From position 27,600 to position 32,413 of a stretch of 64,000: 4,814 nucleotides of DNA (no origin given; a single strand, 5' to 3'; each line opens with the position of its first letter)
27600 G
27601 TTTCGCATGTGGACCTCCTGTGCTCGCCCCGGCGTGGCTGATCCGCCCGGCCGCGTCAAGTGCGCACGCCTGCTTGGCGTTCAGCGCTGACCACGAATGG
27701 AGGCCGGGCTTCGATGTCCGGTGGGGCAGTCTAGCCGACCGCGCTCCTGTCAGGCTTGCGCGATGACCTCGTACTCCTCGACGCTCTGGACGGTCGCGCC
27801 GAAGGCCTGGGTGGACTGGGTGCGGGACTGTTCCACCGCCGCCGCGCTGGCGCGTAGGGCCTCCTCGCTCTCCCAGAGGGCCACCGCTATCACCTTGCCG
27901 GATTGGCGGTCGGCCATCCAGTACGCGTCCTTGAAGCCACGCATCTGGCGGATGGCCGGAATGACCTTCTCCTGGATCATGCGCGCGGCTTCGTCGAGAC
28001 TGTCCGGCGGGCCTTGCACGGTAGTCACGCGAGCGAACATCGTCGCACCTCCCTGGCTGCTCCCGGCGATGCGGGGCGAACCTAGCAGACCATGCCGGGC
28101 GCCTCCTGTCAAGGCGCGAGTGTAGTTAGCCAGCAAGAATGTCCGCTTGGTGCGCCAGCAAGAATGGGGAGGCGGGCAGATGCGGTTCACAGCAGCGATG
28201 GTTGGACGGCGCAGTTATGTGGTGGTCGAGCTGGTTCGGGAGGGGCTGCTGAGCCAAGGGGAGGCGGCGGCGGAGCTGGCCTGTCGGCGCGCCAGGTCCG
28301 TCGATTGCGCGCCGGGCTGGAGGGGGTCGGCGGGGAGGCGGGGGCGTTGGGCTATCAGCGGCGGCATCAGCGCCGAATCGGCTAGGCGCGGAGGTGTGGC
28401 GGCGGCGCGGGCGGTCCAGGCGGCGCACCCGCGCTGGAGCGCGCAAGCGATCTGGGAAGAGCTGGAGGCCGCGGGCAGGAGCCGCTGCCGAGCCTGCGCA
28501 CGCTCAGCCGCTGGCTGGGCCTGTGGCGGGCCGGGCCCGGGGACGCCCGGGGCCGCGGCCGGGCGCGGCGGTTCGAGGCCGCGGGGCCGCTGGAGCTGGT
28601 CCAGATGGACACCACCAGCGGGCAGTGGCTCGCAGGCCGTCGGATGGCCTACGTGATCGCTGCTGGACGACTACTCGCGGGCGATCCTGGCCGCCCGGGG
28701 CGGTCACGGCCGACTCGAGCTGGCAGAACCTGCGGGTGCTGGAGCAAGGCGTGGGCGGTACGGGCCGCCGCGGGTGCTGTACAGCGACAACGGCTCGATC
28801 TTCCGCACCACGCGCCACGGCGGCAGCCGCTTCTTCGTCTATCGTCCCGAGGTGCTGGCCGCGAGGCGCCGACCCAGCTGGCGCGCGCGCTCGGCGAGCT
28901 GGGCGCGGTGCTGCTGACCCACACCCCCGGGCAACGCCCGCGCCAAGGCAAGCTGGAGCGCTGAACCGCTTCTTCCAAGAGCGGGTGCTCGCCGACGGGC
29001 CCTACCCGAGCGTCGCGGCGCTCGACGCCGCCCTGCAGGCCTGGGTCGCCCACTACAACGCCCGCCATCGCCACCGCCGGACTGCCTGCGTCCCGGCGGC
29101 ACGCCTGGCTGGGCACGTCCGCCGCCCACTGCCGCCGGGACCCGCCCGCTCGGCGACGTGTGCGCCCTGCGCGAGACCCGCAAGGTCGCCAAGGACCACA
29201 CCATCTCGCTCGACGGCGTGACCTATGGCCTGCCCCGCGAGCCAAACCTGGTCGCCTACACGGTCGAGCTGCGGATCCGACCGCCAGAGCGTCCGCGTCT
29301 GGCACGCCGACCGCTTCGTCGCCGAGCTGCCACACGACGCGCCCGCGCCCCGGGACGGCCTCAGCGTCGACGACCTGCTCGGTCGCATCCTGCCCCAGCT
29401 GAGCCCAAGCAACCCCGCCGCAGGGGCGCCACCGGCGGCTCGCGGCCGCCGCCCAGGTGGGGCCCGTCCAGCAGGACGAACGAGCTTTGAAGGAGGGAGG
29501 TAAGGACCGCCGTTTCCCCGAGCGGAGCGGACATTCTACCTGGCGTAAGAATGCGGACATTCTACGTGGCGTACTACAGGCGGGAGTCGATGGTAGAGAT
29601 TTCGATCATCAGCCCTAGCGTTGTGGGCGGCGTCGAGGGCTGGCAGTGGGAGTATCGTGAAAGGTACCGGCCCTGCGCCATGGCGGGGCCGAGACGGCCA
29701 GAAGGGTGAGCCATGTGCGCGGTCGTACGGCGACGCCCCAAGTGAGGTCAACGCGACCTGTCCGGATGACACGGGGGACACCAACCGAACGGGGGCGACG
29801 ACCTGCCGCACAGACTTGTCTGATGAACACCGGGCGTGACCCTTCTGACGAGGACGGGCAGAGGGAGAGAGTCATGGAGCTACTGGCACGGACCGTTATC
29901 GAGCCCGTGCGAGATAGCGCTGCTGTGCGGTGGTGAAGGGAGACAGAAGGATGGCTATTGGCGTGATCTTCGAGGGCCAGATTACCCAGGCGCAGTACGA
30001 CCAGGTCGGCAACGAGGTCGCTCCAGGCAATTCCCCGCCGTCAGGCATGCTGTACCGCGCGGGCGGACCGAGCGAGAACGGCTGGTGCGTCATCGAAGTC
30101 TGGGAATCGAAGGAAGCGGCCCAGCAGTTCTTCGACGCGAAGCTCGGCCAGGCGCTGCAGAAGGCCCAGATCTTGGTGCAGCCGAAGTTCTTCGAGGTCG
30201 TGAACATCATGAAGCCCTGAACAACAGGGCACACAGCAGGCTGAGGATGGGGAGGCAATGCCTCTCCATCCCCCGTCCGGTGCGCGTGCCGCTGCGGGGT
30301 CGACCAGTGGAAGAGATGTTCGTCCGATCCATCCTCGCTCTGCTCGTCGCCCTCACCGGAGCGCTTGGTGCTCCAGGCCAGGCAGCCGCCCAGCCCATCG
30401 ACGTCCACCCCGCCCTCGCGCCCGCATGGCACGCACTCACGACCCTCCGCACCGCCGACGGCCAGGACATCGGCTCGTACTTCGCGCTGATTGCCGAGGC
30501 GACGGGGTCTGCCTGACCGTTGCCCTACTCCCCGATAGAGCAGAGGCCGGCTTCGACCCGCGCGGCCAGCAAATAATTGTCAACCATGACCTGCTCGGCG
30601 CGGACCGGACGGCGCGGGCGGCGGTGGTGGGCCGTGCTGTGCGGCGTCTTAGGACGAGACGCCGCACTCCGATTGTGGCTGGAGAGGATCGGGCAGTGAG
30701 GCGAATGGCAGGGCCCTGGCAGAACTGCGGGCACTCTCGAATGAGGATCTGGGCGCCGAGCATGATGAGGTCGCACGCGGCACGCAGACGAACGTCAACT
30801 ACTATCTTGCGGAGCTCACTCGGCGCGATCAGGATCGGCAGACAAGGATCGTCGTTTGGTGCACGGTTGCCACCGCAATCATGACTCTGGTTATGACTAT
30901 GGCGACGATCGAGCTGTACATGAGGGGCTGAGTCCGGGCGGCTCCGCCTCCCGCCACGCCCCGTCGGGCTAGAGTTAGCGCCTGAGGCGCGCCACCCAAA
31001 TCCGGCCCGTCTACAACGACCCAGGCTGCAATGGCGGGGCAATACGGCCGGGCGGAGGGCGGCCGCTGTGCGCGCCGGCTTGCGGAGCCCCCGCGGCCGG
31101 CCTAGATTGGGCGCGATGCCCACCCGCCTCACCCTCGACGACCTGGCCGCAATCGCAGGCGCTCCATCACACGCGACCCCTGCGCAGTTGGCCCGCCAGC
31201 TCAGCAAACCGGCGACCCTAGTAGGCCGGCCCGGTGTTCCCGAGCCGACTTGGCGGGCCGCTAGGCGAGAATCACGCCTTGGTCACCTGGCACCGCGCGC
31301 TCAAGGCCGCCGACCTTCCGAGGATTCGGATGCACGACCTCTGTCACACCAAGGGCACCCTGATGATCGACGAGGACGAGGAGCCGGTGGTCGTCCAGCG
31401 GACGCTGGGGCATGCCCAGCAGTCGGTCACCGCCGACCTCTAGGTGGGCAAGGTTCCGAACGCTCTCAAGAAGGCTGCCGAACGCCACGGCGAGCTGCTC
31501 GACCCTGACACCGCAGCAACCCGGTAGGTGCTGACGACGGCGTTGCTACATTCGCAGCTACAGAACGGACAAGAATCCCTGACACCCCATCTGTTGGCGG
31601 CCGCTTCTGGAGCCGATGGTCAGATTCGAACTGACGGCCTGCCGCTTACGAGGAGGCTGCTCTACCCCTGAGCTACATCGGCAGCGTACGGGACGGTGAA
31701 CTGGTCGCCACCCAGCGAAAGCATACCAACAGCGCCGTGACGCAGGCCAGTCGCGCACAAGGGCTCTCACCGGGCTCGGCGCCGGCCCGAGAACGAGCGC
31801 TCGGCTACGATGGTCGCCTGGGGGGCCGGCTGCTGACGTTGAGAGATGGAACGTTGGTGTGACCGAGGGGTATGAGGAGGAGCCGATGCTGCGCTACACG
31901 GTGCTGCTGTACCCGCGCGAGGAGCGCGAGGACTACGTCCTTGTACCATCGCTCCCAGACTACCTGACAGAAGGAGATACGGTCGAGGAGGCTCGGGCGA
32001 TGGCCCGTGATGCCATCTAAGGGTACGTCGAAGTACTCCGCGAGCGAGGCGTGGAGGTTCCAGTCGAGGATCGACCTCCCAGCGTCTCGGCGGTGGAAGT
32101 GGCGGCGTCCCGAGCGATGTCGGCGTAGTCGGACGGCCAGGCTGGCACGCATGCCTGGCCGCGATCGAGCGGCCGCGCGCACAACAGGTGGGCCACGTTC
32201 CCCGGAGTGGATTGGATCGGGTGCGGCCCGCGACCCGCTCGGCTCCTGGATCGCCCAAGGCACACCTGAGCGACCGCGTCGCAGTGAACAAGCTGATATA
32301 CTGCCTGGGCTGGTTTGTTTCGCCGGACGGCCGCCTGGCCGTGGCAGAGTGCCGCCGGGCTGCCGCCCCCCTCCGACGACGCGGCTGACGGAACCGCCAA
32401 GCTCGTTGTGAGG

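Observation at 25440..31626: Decayed ~6.2 kb genomic island integrated at tRNA-Thr, bounded by 38-bp direct repeats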

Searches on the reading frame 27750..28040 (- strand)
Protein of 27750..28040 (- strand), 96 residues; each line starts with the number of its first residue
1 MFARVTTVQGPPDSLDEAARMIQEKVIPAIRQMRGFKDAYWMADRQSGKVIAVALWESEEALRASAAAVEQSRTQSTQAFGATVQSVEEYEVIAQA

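Call 50: search_protein_families(library=ncbifam, max_evalue=0.1, proteins=[window:27750-28040:-])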
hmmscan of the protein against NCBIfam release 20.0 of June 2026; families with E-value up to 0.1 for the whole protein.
window:27750-28040:- (96 aa): 1 family
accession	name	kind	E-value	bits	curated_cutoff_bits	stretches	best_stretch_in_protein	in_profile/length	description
TIGR00382.1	clpX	equivalog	0.1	11.6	370.75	1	15-64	54-103/414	ATP-dependent protease ATP-binding subunit ClpX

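Call 60: search_protein_families(library=phrogs, max_evalue=0.001, proteins=[window:27750-28040:-])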
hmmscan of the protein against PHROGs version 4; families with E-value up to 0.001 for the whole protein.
window:27750-28040:- (96 aa): 0 families

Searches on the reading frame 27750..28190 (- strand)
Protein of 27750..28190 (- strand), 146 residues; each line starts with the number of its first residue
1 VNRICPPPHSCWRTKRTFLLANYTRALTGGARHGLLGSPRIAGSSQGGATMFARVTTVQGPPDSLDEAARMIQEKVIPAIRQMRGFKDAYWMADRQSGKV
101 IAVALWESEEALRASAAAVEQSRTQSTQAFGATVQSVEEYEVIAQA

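Call 7: search_protein_families(library=pfam, max_evalue=0.01, proteins=[window:27750-28190:-])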
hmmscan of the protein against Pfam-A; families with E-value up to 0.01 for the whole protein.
window:27750-28190:- (146 aa): 2 families
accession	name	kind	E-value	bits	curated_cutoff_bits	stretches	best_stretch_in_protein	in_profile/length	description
PF03992.22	ABM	-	4.3e-06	27.2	23.1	1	51-119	1-70/78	Antibiotic biosynthesis monooxygenase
PF08803.17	ydhR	-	0.0065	16.9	27.1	1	67-144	14-87/96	Putative mono-oxygenase ydhR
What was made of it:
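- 27750..28040 (-): 96-aa ABM-family (dimeric alpha+beta barrel) protein. Pfam ABM E=4e-6, 27.2 bits against a cut-off of 23.1 (call 7)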

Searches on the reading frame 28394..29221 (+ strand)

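Call 7: search_protein_families(library=pfam, max_evalue=0.01, proteins=[window:28394-29221:+])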
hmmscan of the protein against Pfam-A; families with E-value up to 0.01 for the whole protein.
window:28394-29221:+ (275 aa): 1 family
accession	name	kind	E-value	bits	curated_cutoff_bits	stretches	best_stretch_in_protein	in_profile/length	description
PF13683.12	rve_3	-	6.1e-05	23.1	26.5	1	190-228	22-60/67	Integrase core domain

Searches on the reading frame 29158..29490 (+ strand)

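Call 49: search_protein_families(library=pfam, max_evalue=1, proteins=[window:29158-29490:+])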
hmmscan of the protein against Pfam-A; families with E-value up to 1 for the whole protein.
window:29158-29490:+ (110 aa): 1 family
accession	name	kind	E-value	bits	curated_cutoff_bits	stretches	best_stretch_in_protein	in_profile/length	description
PF22483.2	Mu-transpos_C_2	-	0.0012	19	27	1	2-41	8-45/73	Mu transposase, C-terminal domain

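Call 50: search_protein_families(library=ncbifam, max_evalue=0.1, proteins=[window:29158-29490:+])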
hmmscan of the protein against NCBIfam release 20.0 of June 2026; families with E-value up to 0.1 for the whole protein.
window:29158-29490:+ (110 aa): 1 family
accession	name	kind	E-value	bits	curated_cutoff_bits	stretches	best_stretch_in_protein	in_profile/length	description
NF033594.2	transpos_ISNCY_2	equivalog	0.075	12.2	250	1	2-42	305-348/368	ISNCY family transposase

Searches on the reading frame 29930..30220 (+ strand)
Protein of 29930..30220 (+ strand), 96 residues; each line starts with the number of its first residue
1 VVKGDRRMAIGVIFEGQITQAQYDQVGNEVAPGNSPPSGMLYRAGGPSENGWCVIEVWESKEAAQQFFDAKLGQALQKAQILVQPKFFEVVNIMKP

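Call 7: search_protein_families(library=pfam, max_evalue=0.01, proteins=[window:29930-30220:+])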
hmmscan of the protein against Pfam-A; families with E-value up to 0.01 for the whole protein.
window:29930-30220:+ (96 aa): 0 families

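Call 49: search_protein_families(library=pfam, max_evalue=1, proteins=[window:29948-30220:+])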
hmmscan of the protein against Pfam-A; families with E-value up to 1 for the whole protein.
window:29948-30220:+ (90 aa): 1 family
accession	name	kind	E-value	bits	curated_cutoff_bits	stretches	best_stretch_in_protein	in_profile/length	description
PF03992.22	ABM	-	0.023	15.3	23.1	1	43-69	48-74/78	Antibiotic biosynthesis monooxygenase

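Call 50: search_protein_families(library=ncbifam, max_evalue=0.1, proteins=[window:29948-30220:+])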
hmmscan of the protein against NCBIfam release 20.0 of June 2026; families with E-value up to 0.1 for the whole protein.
window:29948-30220:+ (90 aa): 1 family
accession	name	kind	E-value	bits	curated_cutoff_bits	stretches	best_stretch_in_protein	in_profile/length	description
NF053833.1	Rv1352_Rv1906c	domain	0.045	14.1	25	1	19-83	8-66/76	Rv1352/Rv1906c domain-containing protein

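Call 60: search_protein_families(library=phrogs, max_evalue=0.001, proteins=[window:29948-30220:+])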
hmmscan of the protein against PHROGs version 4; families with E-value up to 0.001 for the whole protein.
window:29948-30220:+ (90 aa): 0 families

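Call 66: find_homologous_proteins(query=window:29948-30220:+, max_evalue=0.001)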
Query window:29948-30220:+ (90 aa): 23 proteins with E <= 0.001 among 27 candidates.
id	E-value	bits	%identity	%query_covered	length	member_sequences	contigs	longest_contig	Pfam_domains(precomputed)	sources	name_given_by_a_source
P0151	1.0e-52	194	100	99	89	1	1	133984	-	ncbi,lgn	-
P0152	2.2e-45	170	88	99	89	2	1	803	-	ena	-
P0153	6.3e-45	169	85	99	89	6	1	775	-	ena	-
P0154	8.9e-45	168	85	99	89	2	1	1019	-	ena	-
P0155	2.2e-44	167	84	99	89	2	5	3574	-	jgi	jgi:hypothetical protein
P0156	5.8e-44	166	83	99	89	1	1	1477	-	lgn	-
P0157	4.3e-43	163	82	99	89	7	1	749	-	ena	-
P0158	5.0e-43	163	83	99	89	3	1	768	-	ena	-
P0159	1.4e-40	155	76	99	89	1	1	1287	-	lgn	-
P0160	4.7e-39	150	78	99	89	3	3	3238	-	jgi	jgi:hypothetical protein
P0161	3.7e-34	134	68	99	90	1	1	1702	-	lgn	-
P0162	2.1e-33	132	68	99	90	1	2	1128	-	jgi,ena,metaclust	metaclust:\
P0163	4.3e-32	128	69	99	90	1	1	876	-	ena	-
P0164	8.1e-32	127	68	99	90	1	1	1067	-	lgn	-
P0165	9.1e-30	120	64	99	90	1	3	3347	-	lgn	-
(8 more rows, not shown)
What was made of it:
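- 29951..30220 (+): 89-aa protein with an ABM-type ferredoxin-like fold; conserved small protein family without a Pfam model. Homologues at 55-88% identity, all 89-90 aa (call 66).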

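Call 67: find_encoding_contigs(protein=P0155, flank=5000, max_places=5)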
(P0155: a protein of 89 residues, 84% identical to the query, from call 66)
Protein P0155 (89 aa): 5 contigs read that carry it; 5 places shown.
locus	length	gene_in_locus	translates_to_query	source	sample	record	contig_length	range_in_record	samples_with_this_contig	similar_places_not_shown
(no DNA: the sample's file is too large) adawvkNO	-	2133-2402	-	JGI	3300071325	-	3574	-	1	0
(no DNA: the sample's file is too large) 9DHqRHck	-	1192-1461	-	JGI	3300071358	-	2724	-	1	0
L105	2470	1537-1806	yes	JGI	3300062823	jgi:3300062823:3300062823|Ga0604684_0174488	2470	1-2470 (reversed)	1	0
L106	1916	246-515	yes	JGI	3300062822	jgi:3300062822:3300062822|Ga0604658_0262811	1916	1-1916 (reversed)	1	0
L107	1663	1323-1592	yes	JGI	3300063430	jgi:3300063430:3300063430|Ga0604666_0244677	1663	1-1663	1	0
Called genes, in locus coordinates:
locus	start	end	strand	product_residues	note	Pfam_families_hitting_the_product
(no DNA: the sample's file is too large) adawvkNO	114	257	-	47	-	-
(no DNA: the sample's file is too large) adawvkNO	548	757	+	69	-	-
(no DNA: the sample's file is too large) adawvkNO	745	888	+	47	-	-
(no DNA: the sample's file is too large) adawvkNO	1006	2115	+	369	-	-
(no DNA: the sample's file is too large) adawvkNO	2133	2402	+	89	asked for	-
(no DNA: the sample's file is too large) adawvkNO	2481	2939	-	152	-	PF12690:BsuPI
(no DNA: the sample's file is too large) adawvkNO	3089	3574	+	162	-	?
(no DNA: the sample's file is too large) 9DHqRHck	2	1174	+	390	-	?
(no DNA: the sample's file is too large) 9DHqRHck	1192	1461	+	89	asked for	-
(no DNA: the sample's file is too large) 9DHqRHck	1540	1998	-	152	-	PF12690:BsuPI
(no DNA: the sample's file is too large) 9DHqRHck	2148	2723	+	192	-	?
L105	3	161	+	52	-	?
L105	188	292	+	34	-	-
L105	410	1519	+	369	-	-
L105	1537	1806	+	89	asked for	-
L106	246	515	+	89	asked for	-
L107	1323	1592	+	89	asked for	-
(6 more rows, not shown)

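Call 68: find_encoding_contigs(protein=P0160, flank=5000, max_places=3)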
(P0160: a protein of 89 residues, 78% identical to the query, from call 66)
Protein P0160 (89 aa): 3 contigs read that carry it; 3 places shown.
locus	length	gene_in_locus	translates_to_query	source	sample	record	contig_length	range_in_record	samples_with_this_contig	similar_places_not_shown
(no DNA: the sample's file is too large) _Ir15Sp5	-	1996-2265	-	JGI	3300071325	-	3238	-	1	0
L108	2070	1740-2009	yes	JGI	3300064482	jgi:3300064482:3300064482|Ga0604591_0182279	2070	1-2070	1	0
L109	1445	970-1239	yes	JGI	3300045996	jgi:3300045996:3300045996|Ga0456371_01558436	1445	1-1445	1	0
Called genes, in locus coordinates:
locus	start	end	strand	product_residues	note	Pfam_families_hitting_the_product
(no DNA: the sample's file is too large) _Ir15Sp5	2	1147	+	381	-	?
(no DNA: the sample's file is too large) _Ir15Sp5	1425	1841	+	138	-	PF04075:F420H2_quin_red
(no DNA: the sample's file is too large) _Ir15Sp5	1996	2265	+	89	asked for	-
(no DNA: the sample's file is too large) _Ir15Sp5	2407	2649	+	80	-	-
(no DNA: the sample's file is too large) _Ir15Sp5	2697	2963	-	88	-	PF19812:DUF6295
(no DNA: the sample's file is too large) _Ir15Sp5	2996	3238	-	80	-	?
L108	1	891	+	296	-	?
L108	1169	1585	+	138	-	PF04075:F420H2_quin_red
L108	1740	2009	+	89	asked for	-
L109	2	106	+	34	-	?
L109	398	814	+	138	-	PF04075:F420H2_quin_red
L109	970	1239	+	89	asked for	-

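Call 75: predict_structure(alignment_id=A4)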
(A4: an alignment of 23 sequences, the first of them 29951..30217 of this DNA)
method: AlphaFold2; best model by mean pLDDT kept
length: 89 residues; sequences in the alignment: 23
mean_pLDDT: 89.7   pTM: 0.75
mean pLDDT of the five models: 89.7, 88.7, 88.4, 85.1, 83.6
residues with pLDDT >= 90: 68; 70-90: 16; 50-70: 5; < 50: 0
segments of 3 or more residues with pLDDT < 50: none
pLDDT, mean of each block of 10 residues (from residue 1): 93 91 87 92 92 94 93 92 73
secondary structure, 60 per line:
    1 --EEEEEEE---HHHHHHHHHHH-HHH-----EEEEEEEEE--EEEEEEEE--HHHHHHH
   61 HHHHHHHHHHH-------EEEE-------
elements in order: E3-9 H13-23 E33-41 E44-51 H54-71 E79-82
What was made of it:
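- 29951..30220 (+): AlphaFold pLDDT 89.7 (call 75).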

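Call 77: fold_search(model_id=the predicted structure, library=pdb)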
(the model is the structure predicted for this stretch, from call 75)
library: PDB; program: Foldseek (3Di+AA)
matches with E <= 10: 1383; with E <= 0.001: 4
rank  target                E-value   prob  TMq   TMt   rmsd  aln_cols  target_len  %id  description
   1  4dn9_B                3.6e-04  1.00  0.69  0.64   3.7        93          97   18  CRYSTAL STRUCTURE OF putative Antibiotic biosynthesis monooxygenase from Chloroflexus aurantiacus J-10-fl (released 2012-02-22)
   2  4dn9_A                3.8e-04  1.00  0.67  0.62   3.8        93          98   18  CRYSTAL STRUCTURE OF putative Antibiotic biosynthesis monooxygenase from Chloroflexus aurantiacus J-10-fl (released 2012-02-22)
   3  1iuj_A                7.3e-04  1.00  0.63  0.57   4.0       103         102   16  The structure of TT1380 protein from thermus thermophilus (released 2003-09-09)
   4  9lmm_B                8.9e-04  1.00  0.65  0.61   3.3        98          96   15  An antibiotic biosynthesis monooxygenase family protein from Streptomyces sp. MA37 (released 2025-11-26)
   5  3kg1_A                1.1e-03  1.00  0.63  0.58   4.0        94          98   13  Crystal structure of SnoaB, a cofactor-independent oxygenase from Streptomyces nogalater, mutant N63A (released 2010-01-26)
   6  1iuj_B                1.1e-03  1.00  0.60  0.53   4.3       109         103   16  The structure of TT1380 protein from thermus thermophilus (released 2003-09-09)
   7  1lq9_A                1.1e-03  1.00  0.54  0.46   5.0       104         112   17  Crystal Structure of a Monooxygenase from the Gene ActVA-Orf6 of Streptomyces coelicolor Strain A3(2) (released 2003-01-14)
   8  4dpo_B                1.2e-03  1.00  0.68  0.61   3.4        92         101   12  Crystal structure of a conserved protein MM_1583 from Methanosarcina mazei Go1 (released 2012-02-29)
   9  3e8o_B                1.4e-03  1.00  0.64  0.58   4.1       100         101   18  CRYSTAL STRUCTURE OF A PUTATIVE ANTIBIOTIC BIOSYNTHESIS MONOOXYGENASE (DR_2100) FROM DEINOCOCCUS RADIODURANS AT 1.40 A (released 2008-09-09)
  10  3e8o_A                1.6e-03  1.00  0.64  0.57   4.0        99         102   17  CRYSTAL STRUCTURE OF A PUTATIVE ANTIBIOTIC BIOSYNTHESIS MONOOXYGENASE (DR_2100) FROM DEINOCOCCUS RADIODURANS AT 1.40 A (released 2008-09-09)
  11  3kg0_C                1.7e-03  1.00  0.62  0.58   3.7        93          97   14  Crystal structure of SnoaB, a cofactor-independent oxygenase from Streptomyces nogalater, determined to 1.7 resolution (released 2010-01-26)
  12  5xzt_C                1.8e-03  1.00  0.51  0.44   5.1       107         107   17  C-terminal peptide depleted mutant of hydroxynitrile lyase from Passiflora edulis (PeHNL) (released 2017-11-22)
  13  5xzq_C                2.3e-03  1.00  0.52  0.45   4.8       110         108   14  Hydroxynitrile lyase from Passiflora edulis (PeHNL) (released 2017-11-22)
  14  5xzq_B                2.5e-03  1.00  0.53  0.46   5.7       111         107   17  Hydroxynitrile lyase from Passiflora edulis (PeHNL) (released 2017-11-22)
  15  7bff_B                3.2e-03  1.00  0.67  0.68   2.8        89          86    9  Circular permutant of ribosomal protein S6, P54-55 truncated, I25A mutant. (released 2022-07-13)
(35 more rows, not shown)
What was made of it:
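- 29951..30220 (+): Foldseek top hits are ABM-family structures, 4dn9 at TM 0.69 (call 77).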

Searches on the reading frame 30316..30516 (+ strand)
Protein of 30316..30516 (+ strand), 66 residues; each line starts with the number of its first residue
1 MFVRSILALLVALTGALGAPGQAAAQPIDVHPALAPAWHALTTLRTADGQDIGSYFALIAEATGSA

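Call 49: search_protein_families(library=pfam, max_evalue=1, proteins=[window:30316-30516:+])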
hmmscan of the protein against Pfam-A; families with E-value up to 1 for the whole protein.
window:30316-30516:+ (66 aa): 0 families

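Call 60: search_protein_families(library=phrogs, max_evalue=0.001, proteins=[window:30316-30516:+])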
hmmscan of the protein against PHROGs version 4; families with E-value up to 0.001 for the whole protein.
window:30316-30516:+ (66 aa): 0 families

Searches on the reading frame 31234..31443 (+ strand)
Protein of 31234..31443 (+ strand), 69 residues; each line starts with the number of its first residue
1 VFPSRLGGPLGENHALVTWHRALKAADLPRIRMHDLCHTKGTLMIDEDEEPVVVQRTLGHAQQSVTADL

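Call 8: search_protein_families(library=pfam, max_evalue=0.01, proteins=[window:31234-31443:+])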
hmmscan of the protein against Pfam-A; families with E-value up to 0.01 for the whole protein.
window:31234-31443:+ (69 aa): 1 family
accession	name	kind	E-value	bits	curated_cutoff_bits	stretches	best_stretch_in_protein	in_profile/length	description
PF00589.27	Phage_integrase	-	2.4e-07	31.1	27.1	1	2-66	97-162/172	Phage integrase family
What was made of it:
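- Checked: The integrase remnant is real: 31234..31443 hits Pfam Phage_integrase at E=2.4e-7, profile positions 97-162 of 172 (call 8).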

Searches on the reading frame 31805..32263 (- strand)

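Call 58: search_protein_families(library=pfam, max_evalue=0.1, proteins=[window:31805-32263:-])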
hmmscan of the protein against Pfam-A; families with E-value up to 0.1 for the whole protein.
window:31805-32263:- (152 aa): 1 family
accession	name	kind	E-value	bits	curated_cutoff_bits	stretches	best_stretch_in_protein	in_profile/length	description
PF15196.11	Harakiri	-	0.017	16.1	27.9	1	15-59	3-47/94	Activator of apoptosis harakiri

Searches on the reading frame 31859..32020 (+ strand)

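Call 8: search_protein_families(library=pfam, max_evalue=0.01, proteins=[window:31859-32020:+])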
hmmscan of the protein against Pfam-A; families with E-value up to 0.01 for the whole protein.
window:31859-32020:+ (53 aa): 1 family
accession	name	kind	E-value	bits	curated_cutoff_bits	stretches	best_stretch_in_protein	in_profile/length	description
PF15919.11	HicB_lk_antitox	-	0.0014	19.2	27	1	13-53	1-41/123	HicB_like antitoxin of bacterial toxin-antitoxin system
